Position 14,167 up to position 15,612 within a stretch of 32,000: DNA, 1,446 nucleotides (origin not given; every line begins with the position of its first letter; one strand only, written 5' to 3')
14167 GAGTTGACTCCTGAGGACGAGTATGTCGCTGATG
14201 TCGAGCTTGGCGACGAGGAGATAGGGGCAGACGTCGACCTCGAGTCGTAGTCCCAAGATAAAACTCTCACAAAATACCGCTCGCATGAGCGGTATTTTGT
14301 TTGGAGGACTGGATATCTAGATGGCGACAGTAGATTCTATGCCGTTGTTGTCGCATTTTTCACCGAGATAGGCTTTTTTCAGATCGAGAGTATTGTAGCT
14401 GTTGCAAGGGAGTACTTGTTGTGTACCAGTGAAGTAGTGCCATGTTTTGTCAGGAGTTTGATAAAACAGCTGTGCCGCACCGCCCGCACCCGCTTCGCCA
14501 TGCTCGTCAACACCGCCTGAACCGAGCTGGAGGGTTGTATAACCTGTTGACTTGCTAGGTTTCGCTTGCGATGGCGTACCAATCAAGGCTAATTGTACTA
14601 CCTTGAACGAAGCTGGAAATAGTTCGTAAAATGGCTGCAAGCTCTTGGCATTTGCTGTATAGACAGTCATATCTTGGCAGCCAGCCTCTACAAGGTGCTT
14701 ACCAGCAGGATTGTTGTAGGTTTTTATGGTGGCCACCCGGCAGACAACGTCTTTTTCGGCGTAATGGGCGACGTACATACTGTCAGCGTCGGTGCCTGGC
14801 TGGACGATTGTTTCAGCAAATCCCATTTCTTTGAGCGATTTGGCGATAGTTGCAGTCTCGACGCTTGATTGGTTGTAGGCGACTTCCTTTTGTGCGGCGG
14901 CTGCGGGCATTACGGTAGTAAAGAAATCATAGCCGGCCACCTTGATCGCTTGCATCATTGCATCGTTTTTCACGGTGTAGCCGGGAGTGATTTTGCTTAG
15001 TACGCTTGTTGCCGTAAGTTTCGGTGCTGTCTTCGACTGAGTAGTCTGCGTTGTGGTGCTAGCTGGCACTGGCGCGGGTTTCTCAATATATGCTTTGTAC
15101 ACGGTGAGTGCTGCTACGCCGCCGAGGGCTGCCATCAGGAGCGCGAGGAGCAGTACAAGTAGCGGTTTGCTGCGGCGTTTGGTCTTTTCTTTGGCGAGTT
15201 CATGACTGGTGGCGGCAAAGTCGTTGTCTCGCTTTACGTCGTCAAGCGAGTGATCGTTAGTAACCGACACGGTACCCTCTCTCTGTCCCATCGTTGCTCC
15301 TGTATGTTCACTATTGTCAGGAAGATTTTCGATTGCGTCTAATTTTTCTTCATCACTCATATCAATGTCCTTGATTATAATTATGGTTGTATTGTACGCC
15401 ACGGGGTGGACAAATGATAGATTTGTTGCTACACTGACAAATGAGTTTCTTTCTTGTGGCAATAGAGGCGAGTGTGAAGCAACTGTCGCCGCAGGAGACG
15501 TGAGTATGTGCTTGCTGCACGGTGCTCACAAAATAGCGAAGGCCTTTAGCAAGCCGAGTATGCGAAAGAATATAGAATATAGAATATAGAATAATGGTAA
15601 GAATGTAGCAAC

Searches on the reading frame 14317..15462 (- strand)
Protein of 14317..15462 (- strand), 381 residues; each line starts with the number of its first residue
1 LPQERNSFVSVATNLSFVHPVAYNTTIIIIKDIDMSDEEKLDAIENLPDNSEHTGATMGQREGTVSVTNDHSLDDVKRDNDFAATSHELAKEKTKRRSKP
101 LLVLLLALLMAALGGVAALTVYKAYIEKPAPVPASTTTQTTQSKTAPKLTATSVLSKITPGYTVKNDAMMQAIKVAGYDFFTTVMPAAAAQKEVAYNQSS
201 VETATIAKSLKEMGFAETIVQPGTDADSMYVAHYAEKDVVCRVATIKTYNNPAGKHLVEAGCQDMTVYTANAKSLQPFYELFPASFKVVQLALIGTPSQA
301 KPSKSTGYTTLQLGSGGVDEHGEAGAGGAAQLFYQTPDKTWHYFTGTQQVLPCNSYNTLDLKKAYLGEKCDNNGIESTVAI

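Call 4: search_protein_families(library=pfam, proteins=[window:14317-15462:-], max_evalue=1)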
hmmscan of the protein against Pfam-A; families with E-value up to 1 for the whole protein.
window:14317-15462:- (381 aa): 0 families

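Call 48: search_protein_families(library=ncbifam, proteins=[window:14317-15462:-], max_evalue=1)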
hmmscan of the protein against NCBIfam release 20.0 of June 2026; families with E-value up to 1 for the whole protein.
window:14317-15462:- (381 aa): 2 families
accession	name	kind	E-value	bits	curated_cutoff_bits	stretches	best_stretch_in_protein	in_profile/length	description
NF035953.1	integrity_Cei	equivalog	0.0071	16.1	150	1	95-233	9-123/212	envelope integrity protein Cei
NF038083.1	CU044_5270_fam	subfamily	0.022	14.6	100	1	91-146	17-76/284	CU044_5270 family protein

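Call 49: search_protein_families(library=phrogs, proteins=[window:14317-15462:-], max_evalue=1)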
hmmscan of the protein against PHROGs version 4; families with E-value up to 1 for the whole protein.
window:14317-15462:- (381 aa): 1 family
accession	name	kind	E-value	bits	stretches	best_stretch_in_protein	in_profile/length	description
phrog_5112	-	unknown function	0.18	13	1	127-164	22-58/60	-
